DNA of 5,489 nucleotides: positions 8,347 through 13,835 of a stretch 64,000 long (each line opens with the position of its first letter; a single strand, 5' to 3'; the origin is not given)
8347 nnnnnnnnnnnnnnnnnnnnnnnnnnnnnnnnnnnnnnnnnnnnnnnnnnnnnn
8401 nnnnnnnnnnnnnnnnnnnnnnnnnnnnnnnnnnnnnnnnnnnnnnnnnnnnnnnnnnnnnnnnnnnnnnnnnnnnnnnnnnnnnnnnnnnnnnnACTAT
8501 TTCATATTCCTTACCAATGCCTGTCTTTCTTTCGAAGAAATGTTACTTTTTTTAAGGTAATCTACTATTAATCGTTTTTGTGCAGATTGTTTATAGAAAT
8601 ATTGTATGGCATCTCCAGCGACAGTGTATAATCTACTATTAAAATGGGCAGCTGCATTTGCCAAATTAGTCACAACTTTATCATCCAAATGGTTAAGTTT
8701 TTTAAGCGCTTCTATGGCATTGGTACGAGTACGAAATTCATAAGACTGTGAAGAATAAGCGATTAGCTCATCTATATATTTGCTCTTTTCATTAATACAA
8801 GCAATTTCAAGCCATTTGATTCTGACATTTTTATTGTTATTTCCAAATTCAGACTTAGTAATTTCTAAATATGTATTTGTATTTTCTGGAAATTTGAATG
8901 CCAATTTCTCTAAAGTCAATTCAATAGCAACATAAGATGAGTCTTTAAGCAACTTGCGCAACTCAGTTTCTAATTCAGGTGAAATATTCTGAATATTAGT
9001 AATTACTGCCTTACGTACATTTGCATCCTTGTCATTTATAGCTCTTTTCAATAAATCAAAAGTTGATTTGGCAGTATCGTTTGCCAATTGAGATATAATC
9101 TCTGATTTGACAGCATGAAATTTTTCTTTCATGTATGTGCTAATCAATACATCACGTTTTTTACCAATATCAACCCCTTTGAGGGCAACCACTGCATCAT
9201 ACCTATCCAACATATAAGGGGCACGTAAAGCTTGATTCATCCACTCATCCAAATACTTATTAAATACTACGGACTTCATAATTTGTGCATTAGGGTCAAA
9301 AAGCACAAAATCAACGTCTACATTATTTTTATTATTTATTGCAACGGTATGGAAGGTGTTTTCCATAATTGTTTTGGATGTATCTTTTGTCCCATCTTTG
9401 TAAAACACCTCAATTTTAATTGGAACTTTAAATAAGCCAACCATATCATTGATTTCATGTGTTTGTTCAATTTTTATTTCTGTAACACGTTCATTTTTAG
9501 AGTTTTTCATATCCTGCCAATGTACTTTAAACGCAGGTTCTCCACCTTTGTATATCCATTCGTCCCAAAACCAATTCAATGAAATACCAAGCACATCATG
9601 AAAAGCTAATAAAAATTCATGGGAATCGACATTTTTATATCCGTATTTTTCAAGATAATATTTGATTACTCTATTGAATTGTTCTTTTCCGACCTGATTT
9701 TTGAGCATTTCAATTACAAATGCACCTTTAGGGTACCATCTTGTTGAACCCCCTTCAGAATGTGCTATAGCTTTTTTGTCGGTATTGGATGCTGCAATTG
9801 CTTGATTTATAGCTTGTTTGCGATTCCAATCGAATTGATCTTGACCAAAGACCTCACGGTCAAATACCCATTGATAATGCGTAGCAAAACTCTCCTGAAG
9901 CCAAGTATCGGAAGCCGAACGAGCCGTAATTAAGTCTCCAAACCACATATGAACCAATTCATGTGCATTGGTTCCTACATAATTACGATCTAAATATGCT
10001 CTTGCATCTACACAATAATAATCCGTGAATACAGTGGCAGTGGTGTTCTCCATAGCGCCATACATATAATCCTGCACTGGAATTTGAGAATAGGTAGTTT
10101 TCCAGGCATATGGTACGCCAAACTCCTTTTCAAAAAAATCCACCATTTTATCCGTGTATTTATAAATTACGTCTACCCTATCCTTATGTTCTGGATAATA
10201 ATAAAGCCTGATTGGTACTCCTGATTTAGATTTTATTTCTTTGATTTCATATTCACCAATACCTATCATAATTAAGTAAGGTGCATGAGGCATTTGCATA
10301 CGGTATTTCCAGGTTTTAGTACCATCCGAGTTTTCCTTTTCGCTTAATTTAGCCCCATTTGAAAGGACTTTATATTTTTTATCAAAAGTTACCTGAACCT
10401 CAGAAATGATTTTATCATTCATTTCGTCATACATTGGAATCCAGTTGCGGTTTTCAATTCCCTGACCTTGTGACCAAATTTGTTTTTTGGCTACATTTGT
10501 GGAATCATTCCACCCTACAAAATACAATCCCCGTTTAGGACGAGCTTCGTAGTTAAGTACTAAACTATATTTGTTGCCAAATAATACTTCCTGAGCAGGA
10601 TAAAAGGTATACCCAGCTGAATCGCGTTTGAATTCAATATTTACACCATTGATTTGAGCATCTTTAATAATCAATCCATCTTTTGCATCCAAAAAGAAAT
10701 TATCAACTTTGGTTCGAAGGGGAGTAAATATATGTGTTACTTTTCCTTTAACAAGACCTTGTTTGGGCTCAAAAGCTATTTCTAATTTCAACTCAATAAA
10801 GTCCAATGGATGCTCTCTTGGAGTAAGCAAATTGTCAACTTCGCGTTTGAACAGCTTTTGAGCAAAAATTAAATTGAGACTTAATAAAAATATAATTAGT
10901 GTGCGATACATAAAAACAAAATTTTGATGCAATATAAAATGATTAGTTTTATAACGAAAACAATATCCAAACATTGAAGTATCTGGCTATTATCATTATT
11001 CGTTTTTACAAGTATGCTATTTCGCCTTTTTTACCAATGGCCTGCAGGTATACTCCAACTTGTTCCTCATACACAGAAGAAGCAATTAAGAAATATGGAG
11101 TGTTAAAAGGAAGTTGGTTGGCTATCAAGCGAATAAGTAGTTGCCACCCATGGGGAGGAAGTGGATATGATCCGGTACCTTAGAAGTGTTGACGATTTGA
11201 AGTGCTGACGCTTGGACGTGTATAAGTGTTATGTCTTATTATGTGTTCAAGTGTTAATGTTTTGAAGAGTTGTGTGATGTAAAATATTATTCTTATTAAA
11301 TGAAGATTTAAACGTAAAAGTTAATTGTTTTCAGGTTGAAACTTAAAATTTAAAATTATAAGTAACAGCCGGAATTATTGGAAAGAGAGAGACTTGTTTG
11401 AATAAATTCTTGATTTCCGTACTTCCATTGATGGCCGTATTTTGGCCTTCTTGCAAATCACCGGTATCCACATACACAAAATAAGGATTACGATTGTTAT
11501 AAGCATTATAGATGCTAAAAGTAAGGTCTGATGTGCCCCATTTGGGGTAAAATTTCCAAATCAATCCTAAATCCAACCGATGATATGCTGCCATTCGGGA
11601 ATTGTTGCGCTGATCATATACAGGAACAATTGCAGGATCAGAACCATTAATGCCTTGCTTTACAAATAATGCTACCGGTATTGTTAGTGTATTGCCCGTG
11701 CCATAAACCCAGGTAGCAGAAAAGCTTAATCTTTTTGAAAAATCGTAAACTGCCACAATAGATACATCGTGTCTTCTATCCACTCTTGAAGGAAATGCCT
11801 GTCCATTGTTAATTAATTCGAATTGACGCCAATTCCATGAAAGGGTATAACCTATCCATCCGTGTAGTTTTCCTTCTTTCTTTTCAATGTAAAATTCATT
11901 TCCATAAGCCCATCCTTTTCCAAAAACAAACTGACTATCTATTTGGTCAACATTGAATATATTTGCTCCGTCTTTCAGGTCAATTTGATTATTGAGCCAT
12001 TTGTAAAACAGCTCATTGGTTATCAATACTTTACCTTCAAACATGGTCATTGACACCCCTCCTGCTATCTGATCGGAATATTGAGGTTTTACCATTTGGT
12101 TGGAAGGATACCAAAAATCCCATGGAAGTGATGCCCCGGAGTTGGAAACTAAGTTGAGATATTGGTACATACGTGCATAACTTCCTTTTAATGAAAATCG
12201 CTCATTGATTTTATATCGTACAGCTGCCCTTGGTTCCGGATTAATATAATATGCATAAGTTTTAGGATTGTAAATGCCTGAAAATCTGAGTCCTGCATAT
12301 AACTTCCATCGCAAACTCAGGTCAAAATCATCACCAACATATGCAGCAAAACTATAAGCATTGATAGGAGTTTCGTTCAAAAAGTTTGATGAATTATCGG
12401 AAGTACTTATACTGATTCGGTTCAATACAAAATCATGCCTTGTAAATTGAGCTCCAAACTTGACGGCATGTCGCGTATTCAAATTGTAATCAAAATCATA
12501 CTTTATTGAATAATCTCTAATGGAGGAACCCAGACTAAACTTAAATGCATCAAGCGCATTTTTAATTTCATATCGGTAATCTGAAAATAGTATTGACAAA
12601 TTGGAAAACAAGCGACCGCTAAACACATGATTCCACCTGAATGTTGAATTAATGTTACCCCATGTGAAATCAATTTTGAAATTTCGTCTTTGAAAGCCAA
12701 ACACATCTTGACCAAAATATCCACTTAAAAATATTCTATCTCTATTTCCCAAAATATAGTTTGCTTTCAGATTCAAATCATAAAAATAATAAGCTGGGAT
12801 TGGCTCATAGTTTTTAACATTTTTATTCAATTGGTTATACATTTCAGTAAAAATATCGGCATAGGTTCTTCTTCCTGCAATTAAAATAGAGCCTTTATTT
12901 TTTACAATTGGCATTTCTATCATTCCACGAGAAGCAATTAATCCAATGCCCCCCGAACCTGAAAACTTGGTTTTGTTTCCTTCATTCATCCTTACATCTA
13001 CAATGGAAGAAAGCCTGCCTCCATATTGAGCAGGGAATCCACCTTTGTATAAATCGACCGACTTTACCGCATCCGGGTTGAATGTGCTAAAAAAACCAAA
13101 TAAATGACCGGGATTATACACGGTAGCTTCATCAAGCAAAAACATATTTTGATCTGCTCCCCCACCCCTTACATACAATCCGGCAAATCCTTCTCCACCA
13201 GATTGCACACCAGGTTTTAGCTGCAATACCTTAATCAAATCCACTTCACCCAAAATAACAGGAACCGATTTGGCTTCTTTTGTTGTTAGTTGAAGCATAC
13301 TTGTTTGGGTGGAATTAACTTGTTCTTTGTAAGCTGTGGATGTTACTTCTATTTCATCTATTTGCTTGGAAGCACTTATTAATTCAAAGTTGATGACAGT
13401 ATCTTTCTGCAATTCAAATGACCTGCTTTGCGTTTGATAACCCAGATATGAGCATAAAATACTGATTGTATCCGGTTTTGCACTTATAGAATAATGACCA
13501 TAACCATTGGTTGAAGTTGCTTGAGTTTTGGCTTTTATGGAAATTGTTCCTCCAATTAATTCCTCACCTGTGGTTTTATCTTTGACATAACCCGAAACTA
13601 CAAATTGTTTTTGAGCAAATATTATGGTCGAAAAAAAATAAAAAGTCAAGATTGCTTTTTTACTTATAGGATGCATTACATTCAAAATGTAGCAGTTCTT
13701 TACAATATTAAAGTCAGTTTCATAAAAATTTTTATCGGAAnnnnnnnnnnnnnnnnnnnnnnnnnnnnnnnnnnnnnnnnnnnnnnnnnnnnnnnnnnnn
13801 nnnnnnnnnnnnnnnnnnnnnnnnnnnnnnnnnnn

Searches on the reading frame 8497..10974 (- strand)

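Call 32: search_protein_families(library=pfam, proteins=[window:8497-10974:-], max_evalue=0.001)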
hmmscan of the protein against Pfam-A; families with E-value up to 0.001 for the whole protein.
window:8497-10974:- (825 aa): 3 families
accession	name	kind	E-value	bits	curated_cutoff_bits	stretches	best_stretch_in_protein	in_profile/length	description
PF01433.26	Peptidase_M1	-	2e-32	113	27.7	1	273-473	5-218/218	Peptidase family M1 domain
PF17900.6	Peptidase_M1_N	-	9.4e-17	62.2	25.8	1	62-234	7-186/186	Peptidase M1 N-terminal domain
PF13646.12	HEAT_2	-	1.2e-07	32.4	27.7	1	609-676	3-71/88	HEAT repeats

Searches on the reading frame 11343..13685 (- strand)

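Call 32: search_protein_families(library=pfam, proteins=[window:11343-13685:-], max_evalue=0.001)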
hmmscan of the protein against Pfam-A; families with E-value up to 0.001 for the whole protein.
window:11343-13685:- (780 aa): 4 families
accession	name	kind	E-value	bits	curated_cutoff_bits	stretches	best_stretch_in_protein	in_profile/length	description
PF00593.30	TonB_dep_Rec_b-barrel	-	2.4e-17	64.4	27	1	286-727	14-435/436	TonB dependent receptor-like, beta-barrel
PF13715.12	CarbopepD_reg_2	-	1.4e-15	57.5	32.2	1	30-113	1-87/88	CarboxypepD_reg-like domain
PF07715.20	Plug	-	1.6e-10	41.8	23.9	1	148-224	23-102/107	TonB-dependent Receptor Plug Domain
PF13620.12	CarboxypepD_reg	-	1.3e-08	35.4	32.3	1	30-102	2-81/82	Carboxypeptidase regulatory-like domain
